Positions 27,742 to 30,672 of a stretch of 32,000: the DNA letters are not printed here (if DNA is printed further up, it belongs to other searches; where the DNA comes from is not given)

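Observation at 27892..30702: HicB-like mini-protein abutted (TAAATG) to an NB-ARC STAND NTPase carrying a HEPN/Abi_C-like N-terminal module, in a low-GC islet inside a TA cluster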

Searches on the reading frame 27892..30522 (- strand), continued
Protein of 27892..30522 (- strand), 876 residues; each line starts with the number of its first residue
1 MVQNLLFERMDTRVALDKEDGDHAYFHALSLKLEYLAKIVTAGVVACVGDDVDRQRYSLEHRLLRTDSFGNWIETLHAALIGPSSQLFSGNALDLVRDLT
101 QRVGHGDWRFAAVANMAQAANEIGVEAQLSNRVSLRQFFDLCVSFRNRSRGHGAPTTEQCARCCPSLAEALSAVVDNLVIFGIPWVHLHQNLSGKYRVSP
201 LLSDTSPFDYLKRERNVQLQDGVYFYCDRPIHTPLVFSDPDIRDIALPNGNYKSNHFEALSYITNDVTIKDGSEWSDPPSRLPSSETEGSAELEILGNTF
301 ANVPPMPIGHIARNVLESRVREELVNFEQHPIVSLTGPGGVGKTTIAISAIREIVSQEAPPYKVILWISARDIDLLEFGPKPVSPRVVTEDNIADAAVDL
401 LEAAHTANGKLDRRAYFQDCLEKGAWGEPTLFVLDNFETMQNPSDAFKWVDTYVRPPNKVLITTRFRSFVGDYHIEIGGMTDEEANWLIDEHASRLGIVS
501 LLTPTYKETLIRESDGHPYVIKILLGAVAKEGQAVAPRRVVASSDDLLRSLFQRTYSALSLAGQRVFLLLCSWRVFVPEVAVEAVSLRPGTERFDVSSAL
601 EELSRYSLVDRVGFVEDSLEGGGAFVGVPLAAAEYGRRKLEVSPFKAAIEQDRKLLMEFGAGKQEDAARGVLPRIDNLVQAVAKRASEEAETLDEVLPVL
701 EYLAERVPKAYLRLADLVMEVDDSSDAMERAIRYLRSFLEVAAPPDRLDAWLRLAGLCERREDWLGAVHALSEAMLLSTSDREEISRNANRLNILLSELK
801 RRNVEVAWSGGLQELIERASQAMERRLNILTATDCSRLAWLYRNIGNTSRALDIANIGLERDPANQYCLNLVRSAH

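Call 72: fold_search(model_id=the predicted structure, library=pdb)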
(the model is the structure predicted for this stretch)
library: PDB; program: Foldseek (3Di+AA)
matches with E <= 10: 1476; with E <= 0.001: 86
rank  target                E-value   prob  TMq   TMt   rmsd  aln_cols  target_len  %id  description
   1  6mfv_A                2.5e-11  1.00  0.18  0.24  25.1       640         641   14  Crystal structure of the Signal Transduction ATPase with Numerous Domains (STAND) protein with a tetratricopeptide rep (released 2019-02-20)
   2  4m9s_A                1.5e-09  1.00  0.29  0.47   9.3       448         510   17  crystal structure of CED-4 bound CED-3 fragment (released 2013-10-23)
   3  8jo0_A                4.2e-09  1.00  0.31  0.64   5.9       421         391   17  The Cryo-EM structure of a heptameric CED-4/CED-3 catalytic complex (released 2023-06-28)
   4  8jol_B                5.0e-09  1.00  0.30  0.50   6.9       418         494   17  cryo-EM structure of the CED-4/CED-3 holoenzyme (released 2023-06-28)
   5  2a5y_B                6.5e-09  1.00  0.32  0.54   6.1       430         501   17  Structure of a CED-4/CED-9 complex (released 2005-10-11)
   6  3lqq_A                8.0e-09  1.00  0.32  0.53   6.5       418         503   17  Structure of the CED-4 Apoptosome (released 2010-04-28)
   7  4m9s_B                9.5e-09  1.00  0.31  0.50   6.6       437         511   16  crystal structure of CED-4 bound CED-3 fragment (released 2013-10-23)
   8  9ria_C                1.8e-08  1.00  0.30  0.31   4.6       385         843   15  Cryo-EM structure of tomato NRC3-AVRcap1b complex (released 2025-07-23)
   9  3sfz                  2.2e-08  1.00  0.22  0.17  19.5       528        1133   14  Crystal structure of full-length murine Apaf-1 (released 2011-08-24)
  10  3lqq_B                2.5e-08  1.00  0.31  0.51   5.9       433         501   17  Structure of the CED-4 Apoptosome (released 2010-04-28)
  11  9ria_B                3.4e-08  1.00  0.31  0.32   5.3       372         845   16  Cryo-EM structure of tomato NRC3-AVRcap1b complex (released 2025-07-23)
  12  7xc2_A                3.7e-08  1.00  0.30  0.30   4.8       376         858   16  Cryo EM structure of oligomeric complex formed by wheat CNL Sr35 and the effector AvrSr35 of the wheat stem rust patho (released 2022-09-21)
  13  3shf                  4.6e-08  1.00  0.21  0.17  20.3       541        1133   14  Crystal structure of the R265S mutant of full-length murine Apaf-1 (released 2011-08-24)
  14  8bv0_A                6.7e-08  1.00  0.21  0.49  17.0       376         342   18  Binary complex between the NB-ARC domain from the Tomato immune receptor NRC1 and the SPRY domain-containing effector  (released 2022-12-21)
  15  9zjv_A                7.3e-08  1.00  0.16  0.13  18.8       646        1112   12  Human sterile alpha motif domain-containing protein 9 (SAMD9), asymmetric dimer "wing" shape (released 2026-02-25)
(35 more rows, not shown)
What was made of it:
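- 28633..29577 (-): NB-ARC NTPase with helical and winged-helix parts, aa 316 to about 630. Walker A is at 29491-29514 and Walker B at 29209-29232. Foldseek matches to CED-4, Apaf-1, NRC3, Sr35 and Avs3 at E 1e-7 to 1e-9 (call 72).
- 27895..28632 (-): TPR-like all-helical C-terminal repeat region, aa 631-876 (presumed sensor). Foldseek matches to designed consensus TPR proteins and to the STAND-TPR structure 6mfv (call 72).
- On STAND NTPase, NB-ARC / AP-ATPase clade: Foldseek matches CED-4, Apaf-1, NRC3 and Sr35 (call 72).
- Closest known: Avs. Same: Avs3 and Avs5 are among the Foldseek matches to the NTPase (call 72).
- Closest known: Apaf-1, CED-4 and plant NLRs. Same: The NTPase, helical and winged-helix core is the best structural match, with E 1e-7 to 1e-9 and TM-scores up to 0.68 on the target (call 72).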

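Call 93: list_cluster_members(proteins=[P0004, P0036, P0056, P0081, P0089, P0095, P0098, P0099, P0106, P0271])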
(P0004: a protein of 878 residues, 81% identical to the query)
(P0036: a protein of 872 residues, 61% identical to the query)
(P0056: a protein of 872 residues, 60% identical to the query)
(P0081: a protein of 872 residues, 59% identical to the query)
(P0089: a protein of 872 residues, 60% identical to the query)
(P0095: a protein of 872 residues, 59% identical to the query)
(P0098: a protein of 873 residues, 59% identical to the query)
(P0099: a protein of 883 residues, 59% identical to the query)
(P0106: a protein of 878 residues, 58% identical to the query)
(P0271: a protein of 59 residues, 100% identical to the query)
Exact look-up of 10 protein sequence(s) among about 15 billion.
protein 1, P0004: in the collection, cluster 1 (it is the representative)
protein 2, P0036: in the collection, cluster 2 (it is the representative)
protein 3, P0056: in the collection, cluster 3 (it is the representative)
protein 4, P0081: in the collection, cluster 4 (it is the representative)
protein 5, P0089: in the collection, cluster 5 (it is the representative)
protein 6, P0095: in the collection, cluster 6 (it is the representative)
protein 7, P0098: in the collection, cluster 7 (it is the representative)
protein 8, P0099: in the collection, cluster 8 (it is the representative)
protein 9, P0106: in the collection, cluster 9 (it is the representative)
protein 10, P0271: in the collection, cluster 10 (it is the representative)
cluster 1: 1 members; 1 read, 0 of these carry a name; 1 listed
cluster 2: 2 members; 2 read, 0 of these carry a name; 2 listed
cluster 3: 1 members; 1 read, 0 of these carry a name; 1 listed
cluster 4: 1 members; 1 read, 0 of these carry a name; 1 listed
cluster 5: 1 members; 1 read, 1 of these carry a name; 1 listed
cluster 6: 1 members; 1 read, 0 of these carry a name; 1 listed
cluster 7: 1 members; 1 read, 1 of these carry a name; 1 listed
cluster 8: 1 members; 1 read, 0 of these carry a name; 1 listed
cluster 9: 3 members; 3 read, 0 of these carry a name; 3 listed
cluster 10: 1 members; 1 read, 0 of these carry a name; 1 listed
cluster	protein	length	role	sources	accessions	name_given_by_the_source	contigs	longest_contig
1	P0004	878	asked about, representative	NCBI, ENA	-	-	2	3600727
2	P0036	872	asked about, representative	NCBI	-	-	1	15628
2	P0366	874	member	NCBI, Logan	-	-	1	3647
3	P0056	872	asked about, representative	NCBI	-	-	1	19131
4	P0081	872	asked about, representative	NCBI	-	-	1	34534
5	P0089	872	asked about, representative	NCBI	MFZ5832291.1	MAG: NB-ARC domain-containing protein [Planctomycetota bacterium]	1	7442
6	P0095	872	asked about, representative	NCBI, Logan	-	-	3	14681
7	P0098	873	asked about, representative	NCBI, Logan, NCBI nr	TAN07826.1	MAG: hypothetical protein EPN38_04535 [Rhodanobacteraceae bacterium]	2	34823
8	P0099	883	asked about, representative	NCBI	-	-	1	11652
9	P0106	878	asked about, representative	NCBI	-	-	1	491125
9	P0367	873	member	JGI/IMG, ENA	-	-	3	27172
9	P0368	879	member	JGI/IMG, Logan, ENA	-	-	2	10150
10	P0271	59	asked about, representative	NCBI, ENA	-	-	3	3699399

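Call 96: search_protein_families(library=padloc, alignment_id=A5, max_evalue=1e-10)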
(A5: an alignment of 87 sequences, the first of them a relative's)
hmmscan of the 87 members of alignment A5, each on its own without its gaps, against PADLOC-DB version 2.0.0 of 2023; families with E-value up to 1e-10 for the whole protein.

A. member 1, L004:2332-2730:- (132 aa): 0 families

B. families by the number of members that match (of 87 scanned): 187 families (the first 25 are shown)
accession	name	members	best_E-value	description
PDLC02693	Orf5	2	2.2e-82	Orf5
PDLC04155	HEC-06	2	3.5e-55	-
PDLC04157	HEC-06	2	2.7e-45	-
PDLC04154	HEC-06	2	1.6e-44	-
PDLC02700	Orf5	2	1.3e-39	Orf5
PDLC02695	Orf5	2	2.3e-37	Orf5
PDLC02687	Orf5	2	2.4e-36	Orf5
PDLC04990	PDC-S31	2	3.9e-33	-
PDLC03920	MkoA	2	8.7e-33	-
PDLC02701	Orf5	2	5.6e-31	Orf5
PDLC02686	Orf5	2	2.4e-26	Orf5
PDLC02691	Orf5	2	2.1e-23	Orf5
PDLC04994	PDC-S31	2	1.3e-22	-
PDLC02786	SspE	2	2.6e-21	SspE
PDLC02692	Orf5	2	2e-20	Orf5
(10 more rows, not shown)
